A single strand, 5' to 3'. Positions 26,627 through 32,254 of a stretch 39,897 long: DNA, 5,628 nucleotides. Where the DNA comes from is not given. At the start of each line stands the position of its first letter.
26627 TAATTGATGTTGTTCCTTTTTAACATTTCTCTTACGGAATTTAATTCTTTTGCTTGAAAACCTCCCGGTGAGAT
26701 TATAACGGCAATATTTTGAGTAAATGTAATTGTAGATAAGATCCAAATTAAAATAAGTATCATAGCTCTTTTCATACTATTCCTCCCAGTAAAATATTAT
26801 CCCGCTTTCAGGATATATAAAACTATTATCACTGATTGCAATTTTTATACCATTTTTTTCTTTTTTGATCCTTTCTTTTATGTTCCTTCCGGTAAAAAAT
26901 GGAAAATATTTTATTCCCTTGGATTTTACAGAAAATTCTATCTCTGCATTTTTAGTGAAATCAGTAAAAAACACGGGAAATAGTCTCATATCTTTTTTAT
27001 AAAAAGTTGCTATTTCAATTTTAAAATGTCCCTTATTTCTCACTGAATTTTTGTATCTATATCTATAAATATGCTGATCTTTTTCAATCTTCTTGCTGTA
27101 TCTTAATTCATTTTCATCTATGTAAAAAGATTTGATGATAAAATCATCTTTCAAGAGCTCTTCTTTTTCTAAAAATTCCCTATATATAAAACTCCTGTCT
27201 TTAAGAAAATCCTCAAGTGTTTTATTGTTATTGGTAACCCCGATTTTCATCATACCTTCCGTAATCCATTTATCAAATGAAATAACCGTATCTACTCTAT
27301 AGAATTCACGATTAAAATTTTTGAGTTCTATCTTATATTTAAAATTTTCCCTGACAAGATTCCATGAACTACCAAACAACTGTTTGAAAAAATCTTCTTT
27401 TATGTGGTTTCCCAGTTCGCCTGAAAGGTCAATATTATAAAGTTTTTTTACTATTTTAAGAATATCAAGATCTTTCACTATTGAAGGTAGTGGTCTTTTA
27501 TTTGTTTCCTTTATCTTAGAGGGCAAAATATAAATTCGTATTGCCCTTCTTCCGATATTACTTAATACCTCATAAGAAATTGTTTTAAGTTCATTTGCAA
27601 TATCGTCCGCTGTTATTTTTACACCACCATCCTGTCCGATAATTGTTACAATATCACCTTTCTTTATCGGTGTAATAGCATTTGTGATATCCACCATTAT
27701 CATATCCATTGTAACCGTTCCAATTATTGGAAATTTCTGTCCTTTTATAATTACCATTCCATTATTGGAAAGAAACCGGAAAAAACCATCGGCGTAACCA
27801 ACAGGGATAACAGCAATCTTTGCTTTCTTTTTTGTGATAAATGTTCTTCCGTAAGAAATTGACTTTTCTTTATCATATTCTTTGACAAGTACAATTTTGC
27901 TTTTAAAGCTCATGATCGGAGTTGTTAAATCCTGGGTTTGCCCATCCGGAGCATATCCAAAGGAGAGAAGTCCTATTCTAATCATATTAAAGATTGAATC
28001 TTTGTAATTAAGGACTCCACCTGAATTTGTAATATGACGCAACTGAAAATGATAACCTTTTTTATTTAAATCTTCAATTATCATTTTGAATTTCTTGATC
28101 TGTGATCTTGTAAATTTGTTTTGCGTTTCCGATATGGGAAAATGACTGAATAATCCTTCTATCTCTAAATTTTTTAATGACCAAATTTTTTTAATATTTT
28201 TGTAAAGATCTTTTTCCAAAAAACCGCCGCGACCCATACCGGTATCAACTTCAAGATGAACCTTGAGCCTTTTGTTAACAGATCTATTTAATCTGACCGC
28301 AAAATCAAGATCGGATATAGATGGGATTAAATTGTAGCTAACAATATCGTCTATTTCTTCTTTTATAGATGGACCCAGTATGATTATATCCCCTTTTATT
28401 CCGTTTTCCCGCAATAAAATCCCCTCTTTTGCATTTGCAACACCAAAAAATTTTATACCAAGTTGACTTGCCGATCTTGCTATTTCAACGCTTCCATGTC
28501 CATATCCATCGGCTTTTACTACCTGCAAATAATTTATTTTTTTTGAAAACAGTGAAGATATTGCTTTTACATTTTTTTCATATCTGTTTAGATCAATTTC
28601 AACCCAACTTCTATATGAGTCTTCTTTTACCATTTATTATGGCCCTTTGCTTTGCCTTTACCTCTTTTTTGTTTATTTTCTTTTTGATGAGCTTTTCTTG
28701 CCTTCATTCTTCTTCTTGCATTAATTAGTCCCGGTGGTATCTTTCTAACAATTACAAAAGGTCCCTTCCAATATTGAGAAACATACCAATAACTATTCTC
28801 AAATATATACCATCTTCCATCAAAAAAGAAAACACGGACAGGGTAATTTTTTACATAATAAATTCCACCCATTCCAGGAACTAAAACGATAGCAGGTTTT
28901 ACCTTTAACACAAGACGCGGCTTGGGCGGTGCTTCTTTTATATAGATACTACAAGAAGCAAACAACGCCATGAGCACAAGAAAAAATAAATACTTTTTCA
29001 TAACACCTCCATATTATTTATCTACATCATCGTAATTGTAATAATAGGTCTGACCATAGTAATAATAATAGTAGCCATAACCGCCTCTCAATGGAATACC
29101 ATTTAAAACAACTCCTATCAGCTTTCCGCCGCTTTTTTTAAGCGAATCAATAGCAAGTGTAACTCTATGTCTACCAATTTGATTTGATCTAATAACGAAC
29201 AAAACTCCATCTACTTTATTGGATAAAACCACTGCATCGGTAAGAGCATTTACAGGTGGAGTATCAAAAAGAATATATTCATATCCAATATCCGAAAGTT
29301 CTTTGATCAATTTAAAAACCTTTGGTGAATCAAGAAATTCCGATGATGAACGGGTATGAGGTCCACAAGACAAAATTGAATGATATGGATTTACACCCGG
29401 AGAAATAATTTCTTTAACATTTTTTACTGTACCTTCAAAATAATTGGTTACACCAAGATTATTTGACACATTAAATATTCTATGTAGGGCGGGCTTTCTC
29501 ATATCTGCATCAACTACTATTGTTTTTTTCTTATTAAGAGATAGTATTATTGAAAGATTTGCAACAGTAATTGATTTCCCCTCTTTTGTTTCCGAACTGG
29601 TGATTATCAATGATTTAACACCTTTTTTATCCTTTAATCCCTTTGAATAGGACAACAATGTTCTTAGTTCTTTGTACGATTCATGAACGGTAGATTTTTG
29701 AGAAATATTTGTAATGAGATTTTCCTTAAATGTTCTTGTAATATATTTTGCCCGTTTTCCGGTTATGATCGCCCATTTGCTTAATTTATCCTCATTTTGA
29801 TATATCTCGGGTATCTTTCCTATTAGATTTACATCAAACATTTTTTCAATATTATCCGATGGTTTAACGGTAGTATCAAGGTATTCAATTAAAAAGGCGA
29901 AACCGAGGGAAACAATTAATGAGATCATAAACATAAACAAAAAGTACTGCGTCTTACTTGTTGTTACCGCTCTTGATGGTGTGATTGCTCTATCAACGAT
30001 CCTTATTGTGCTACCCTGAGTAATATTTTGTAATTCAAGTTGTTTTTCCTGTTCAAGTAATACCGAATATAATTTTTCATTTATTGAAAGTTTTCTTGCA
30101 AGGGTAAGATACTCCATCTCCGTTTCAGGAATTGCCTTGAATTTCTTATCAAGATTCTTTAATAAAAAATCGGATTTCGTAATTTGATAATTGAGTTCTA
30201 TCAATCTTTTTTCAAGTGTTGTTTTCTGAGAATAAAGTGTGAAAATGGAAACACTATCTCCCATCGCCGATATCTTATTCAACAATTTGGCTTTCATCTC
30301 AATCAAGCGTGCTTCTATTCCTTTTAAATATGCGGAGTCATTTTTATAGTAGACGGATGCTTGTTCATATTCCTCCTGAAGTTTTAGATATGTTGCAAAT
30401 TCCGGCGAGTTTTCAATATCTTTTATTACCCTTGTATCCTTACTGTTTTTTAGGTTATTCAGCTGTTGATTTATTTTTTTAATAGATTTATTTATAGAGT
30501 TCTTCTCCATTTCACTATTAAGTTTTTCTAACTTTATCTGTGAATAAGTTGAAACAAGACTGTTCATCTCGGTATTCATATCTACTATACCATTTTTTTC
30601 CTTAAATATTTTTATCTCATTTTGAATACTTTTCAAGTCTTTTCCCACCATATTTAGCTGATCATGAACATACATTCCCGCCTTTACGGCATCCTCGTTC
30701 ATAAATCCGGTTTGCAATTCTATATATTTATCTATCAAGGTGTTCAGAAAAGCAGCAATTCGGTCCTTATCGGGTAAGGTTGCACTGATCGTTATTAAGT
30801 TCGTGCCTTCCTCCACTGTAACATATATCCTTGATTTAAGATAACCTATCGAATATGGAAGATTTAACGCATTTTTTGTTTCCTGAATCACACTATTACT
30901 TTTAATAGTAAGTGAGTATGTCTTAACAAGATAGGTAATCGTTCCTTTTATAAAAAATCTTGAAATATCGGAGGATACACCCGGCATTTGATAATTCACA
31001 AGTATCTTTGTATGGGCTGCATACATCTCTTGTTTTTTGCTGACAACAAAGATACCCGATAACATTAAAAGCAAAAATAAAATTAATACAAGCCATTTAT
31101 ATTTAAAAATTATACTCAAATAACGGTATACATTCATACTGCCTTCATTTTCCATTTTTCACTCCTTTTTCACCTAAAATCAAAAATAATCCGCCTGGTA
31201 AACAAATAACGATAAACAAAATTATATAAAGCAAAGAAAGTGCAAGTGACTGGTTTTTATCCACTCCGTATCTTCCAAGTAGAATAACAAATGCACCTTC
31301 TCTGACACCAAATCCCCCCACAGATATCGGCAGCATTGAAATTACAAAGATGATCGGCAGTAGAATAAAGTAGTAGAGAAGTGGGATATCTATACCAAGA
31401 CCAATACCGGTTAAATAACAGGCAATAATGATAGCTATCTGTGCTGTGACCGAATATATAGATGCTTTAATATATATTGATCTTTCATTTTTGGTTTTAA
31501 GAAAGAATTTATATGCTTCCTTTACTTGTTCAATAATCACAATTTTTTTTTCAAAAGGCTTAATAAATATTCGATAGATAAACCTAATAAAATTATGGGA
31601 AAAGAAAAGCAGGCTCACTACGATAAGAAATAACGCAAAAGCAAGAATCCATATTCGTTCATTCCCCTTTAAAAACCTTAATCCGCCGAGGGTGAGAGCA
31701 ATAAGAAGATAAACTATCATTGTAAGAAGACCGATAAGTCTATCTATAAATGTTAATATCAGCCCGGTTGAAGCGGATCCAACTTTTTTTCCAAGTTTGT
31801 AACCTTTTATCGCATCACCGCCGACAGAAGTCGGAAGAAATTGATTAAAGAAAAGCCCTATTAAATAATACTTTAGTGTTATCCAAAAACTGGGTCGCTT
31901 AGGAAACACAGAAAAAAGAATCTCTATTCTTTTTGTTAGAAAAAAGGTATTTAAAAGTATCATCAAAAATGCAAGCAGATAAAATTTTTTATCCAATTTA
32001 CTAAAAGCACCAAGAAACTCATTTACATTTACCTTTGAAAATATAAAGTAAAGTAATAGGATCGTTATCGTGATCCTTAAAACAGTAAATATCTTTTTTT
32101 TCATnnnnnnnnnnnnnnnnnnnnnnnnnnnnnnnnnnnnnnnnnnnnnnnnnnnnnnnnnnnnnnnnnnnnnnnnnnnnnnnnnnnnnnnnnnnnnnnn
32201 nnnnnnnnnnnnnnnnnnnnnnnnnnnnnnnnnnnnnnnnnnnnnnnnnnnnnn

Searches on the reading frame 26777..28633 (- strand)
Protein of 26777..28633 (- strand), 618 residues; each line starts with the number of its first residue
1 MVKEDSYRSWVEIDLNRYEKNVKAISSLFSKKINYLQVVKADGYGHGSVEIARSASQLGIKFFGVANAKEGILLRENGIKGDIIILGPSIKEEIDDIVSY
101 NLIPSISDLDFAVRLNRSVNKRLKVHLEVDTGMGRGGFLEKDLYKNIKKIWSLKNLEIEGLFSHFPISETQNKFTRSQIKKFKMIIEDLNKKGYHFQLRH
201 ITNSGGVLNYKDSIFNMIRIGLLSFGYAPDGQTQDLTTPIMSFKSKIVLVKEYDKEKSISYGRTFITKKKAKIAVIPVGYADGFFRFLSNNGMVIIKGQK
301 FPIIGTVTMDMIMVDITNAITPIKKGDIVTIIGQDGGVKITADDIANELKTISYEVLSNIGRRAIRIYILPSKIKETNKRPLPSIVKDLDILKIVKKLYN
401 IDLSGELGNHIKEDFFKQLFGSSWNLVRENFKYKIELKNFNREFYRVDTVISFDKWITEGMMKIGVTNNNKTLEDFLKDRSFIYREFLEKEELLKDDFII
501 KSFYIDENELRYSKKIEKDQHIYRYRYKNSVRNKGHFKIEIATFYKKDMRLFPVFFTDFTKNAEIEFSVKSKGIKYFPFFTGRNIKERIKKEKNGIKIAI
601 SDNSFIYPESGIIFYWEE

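Call 25: search_protein_families(library=pfam, proteins=[window:26777-28633:-])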
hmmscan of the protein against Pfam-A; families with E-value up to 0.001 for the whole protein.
window:26777-28633:- (618 aa): 2 families
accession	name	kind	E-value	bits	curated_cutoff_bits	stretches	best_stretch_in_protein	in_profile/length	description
PF01168.26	Ala_racemase_N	-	5.9e-56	190.1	24.1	1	13-229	1-220/220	Alanine racemase, N-terminal domain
PF00842.27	Ala_racemase_C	-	1.7e-44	150.9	25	1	240-368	1-127/127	Alanine racemase, C-terminal domain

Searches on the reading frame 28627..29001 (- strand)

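Call 27: search_protein_families(library=pfam, proteins=[window:28627-29001:-])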
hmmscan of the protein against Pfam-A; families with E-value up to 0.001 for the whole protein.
window:28627-29001:- (124 aa): 1 family
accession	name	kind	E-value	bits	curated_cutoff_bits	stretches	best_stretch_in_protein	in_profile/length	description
PF08139.17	LPAM_1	-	0.0005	20.8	20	1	1-18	1-18/18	Prokaryotic membrane lipoprotein lipid attachment site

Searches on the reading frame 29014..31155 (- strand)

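Call 27: search_protein_families(library=pfam, proteins=[window:29014-31155:-])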
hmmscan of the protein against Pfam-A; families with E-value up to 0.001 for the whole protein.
window:29014-31155:- (713 aa): 5 families
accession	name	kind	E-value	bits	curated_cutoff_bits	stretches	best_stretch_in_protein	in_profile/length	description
PF13807.11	GNVR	-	3.8e-10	40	27.7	1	344-422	1-79/82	G-rich domain on putative tyrosine kinase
PF10609.15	ParA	-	2e-06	27.8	27.1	1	517-685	7-173/246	NUBPL iron-transfer P-loop NTPase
PF02706.20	Wzz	-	1e-05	26.2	25.5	1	7-95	3-89/91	Chain length determinant protein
PF01656.29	CbiA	-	4.3e-05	23.9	25.4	1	517-650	2-54/125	CobQ/CobB/MinD/ParA nucleotide binding domain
PF13614.12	AAA_31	-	0.00015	22.2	27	1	526-658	14-150/177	AAA domain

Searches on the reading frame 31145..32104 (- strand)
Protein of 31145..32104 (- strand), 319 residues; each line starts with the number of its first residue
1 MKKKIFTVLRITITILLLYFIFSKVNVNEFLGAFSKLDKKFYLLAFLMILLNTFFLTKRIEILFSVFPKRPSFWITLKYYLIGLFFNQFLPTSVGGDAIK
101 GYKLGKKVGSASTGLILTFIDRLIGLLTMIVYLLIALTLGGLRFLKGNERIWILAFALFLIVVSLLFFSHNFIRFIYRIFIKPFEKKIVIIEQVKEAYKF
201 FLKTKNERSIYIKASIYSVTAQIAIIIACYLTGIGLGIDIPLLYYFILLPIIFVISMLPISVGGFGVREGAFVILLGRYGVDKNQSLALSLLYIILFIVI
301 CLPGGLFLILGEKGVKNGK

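Call 27: search_protein_families(library=pfam, proteins=[window:31145-32104:-])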
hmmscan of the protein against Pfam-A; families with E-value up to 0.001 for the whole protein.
window:31145-32104:- (319 aa): 1 family
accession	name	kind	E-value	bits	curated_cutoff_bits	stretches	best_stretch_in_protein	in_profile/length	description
PF03706.18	LPG_synthase_TM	-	4.7e-43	148.2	33.4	1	8-303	2-301/302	Lysylphosphatidylglycerol synthase TM region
